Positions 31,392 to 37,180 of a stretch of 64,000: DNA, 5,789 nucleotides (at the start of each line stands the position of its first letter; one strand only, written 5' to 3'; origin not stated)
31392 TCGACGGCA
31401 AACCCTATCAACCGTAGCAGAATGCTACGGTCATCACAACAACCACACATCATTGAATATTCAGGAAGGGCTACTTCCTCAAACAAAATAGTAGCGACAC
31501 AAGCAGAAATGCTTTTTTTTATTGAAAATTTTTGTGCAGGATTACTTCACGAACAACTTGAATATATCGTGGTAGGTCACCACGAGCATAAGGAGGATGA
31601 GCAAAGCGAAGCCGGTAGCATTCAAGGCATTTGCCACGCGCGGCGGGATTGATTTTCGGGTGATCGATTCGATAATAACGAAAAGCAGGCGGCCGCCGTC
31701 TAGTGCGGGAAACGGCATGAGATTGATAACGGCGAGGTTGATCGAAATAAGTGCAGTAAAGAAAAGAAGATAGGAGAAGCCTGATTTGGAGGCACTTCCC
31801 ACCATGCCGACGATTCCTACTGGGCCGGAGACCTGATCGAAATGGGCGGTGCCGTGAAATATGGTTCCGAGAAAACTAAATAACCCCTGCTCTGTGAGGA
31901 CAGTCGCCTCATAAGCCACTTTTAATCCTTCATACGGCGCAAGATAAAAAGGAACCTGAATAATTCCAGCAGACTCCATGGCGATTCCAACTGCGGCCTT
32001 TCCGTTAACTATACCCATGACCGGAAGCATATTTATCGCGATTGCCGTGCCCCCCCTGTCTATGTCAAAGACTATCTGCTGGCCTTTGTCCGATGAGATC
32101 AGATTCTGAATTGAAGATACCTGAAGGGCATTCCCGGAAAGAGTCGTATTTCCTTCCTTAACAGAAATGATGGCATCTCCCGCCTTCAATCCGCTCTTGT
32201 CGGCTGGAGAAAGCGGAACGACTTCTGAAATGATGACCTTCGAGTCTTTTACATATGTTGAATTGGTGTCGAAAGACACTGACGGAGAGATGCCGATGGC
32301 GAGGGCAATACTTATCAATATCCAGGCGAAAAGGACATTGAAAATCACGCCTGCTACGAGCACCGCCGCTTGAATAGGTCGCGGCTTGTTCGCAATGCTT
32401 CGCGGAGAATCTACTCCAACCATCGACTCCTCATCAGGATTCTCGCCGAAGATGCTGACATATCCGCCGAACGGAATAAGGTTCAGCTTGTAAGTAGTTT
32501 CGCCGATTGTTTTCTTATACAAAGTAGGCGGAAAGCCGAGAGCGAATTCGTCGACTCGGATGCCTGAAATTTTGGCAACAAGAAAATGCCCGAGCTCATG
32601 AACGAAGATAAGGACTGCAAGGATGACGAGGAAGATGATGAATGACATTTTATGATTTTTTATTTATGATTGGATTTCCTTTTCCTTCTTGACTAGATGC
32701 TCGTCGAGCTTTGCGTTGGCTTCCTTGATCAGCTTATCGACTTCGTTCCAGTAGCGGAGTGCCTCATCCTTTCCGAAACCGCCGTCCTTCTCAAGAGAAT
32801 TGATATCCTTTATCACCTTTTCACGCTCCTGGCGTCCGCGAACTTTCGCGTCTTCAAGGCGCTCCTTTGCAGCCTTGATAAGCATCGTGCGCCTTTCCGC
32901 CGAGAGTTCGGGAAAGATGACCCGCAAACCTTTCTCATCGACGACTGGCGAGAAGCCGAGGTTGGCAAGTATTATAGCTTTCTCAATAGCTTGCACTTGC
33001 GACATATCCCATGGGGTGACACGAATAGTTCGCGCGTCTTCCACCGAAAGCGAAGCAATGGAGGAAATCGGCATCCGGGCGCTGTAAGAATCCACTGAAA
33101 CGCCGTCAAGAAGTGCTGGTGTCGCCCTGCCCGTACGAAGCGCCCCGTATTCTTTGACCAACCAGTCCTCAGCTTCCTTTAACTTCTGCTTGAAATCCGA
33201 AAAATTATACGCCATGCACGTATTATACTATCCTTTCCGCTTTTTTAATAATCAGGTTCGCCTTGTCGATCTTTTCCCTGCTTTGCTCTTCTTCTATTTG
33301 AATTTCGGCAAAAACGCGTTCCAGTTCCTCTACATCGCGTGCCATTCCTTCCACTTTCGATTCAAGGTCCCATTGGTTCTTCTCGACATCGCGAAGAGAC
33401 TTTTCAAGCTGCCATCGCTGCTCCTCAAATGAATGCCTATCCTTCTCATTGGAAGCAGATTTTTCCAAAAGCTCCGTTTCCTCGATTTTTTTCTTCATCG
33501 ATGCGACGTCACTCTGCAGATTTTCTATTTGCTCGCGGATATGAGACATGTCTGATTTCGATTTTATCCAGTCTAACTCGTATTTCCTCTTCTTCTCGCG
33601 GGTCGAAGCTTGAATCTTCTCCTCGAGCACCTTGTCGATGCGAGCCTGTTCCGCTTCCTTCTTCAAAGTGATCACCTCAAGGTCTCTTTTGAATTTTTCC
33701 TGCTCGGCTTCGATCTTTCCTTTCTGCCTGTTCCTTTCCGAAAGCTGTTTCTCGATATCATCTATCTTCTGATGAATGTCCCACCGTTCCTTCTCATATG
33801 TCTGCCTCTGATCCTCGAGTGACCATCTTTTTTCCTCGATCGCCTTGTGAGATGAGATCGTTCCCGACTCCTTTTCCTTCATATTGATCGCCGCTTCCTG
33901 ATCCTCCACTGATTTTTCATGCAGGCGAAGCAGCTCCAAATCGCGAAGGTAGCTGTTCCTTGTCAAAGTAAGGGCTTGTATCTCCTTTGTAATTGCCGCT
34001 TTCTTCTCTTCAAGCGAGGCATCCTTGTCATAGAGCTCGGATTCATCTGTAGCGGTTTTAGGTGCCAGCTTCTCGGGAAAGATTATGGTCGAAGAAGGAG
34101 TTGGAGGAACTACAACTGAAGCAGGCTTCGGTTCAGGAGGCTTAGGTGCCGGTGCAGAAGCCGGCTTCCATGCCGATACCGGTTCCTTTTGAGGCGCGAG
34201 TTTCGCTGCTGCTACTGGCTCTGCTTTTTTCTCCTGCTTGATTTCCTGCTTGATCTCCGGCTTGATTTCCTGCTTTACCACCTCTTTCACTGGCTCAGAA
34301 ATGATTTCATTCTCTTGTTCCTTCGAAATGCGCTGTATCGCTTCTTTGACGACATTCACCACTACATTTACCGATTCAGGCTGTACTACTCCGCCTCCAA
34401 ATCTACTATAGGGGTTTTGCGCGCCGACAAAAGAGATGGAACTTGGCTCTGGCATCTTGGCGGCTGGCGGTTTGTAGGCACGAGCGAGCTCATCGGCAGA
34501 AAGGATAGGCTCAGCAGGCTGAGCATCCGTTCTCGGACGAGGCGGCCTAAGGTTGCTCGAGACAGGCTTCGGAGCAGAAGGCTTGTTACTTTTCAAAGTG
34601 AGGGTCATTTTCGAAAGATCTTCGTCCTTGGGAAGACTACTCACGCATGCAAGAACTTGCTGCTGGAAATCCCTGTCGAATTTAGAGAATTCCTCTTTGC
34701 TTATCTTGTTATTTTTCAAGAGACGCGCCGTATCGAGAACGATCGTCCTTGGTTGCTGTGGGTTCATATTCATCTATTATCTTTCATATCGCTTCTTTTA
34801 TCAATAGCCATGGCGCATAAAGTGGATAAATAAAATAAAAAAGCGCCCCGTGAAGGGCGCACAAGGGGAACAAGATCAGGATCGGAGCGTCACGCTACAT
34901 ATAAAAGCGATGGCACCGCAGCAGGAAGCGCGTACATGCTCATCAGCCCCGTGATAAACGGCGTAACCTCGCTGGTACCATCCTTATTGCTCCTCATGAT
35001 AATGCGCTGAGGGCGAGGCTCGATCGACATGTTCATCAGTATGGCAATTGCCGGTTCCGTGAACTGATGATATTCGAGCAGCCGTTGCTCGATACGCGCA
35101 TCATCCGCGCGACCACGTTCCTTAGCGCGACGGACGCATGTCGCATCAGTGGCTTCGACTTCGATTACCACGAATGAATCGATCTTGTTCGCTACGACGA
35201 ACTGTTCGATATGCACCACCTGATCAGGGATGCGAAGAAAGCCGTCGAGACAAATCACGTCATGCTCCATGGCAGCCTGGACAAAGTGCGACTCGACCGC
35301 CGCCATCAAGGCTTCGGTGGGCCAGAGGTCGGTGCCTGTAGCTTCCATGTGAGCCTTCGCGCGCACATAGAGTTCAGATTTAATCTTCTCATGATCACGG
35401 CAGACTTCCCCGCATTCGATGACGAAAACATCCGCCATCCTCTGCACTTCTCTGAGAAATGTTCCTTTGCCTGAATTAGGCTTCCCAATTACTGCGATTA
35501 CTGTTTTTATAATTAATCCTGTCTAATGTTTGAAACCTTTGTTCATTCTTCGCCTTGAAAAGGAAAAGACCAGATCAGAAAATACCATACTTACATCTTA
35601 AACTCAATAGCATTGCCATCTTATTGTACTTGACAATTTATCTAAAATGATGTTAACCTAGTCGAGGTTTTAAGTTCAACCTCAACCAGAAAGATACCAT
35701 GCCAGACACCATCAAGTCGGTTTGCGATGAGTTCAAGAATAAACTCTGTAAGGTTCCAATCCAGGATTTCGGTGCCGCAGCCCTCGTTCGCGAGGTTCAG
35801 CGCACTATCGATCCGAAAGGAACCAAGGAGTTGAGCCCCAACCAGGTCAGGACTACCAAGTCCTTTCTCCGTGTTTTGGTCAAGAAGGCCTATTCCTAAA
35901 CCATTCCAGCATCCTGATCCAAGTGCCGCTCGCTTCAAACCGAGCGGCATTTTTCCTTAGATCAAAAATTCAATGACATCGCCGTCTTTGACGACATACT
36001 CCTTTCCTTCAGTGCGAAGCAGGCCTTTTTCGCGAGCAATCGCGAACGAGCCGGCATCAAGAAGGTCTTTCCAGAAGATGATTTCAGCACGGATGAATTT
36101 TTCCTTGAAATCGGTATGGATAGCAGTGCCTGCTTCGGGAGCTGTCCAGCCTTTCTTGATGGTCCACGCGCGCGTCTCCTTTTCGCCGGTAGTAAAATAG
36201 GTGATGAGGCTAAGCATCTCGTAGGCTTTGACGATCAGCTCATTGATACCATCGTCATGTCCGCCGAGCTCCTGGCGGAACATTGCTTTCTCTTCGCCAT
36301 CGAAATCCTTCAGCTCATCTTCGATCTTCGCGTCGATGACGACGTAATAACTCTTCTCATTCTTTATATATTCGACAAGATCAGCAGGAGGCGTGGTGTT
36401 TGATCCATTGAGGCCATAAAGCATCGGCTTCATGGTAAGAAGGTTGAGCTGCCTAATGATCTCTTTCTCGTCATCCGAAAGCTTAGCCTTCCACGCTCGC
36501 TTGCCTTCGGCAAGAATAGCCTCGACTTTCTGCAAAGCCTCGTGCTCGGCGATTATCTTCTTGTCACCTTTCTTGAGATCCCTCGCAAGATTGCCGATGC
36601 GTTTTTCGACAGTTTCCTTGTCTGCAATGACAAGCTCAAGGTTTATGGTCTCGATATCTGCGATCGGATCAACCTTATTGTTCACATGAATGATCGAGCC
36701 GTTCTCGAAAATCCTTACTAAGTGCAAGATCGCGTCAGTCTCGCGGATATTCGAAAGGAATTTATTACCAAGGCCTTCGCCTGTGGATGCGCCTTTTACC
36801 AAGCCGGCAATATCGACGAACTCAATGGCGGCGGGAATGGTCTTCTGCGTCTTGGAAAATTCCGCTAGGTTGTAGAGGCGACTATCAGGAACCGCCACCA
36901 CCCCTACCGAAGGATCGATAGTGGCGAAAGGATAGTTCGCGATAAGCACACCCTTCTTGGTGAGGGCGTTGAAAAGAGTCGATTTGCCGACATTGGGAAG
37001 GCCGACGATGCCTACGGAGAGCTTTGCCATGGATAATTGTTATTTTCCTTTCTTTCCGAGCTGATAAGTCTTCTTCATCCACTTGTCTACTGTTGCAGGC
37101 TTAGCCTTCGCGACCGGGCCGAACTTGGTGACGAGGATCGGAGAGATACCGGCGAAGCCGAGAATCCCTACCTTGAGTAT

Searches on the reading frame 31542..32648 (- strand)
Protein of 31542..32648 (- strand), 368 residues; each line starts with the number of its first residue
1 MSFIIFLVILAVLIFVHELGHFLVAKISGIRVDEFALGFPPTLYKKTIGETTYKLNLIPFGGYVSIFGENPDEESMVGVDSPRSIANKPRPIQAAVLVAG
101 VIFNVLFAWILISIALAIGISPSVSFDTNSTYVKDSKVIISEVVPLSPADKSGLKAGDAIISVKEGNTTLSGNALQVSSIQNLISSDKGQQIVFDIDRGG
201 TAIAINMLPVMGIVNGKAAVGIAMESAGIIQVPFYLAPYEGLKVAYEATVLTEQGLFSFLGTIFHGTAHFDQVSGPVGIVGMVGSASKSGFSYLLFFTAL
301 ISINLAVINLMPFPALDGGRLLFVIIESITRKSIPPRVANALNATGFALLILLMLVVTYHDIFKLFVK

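Call 97: search_protein_families(library=pfam, proteins=[window:31542-32648:-], max_evalue=0.00001)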
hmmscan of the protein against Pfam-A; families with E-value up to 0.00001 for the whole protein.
window:31542-32648:- (368 aa): 4 families
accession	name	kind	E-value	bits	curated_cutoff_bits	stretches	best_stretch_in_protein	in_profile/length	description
PF02163.28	Peptidase_M50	-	2.7e-57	194.1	27.2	1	6-353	2-221/221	Peptidase family M50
PF00595.29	PDZ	-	6e-06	27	23.2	0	120-164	14-53/81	PDZ domain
PF17820.7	PDZ_6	-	7.4e-06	26.1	27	0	139-198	1-54/54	PDZ domain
PF13180.12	PDZ_2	-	8.4e-06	26.4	27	0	120-203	5-74/80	PDZ domain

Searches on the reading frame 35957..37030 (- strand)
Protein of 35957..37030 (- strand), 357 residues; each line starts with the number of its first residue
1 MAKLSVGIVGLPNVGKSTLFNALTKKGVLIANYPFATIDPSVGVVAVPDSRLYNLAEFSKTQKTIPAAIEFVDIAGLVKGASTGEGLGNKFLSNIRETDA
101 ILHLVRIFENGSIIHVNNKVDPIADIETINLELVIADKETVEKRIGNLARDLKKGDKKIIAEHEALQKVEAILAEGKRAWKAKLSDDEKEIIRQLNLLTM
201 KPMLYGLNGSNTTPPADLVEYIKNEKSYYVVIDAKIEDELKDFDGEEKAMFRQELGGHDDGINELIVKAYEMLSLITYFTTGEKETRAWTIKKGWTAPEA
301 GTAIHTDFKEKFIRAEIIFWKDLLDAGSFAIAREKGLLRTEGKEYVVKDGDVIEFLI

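Call 97: search_protein_families(library=pfam, proteins=[window:35957-37030:-], max_evalue=0.00001)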
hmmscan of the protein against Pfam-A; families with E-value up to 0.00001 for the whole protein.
window:35957-37030:- (357 aa): 3 families
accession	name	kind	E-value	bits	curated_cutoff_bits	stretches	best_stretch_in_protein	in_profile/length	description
PF06071.19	YchF-GTPase_C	-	1.5e-33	115.2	27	1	275-356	1-82/84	Protein of unknown function (DUF933)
PF01926.29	MMR_HSR1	-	9.2e-23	81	21.9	1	6-119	2-95/113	50S ribosome-binding GTPase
PF02421.24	FeoB_N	-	1.2e-08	35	27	1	6-48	3-45/156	Ferrous iron transport protein B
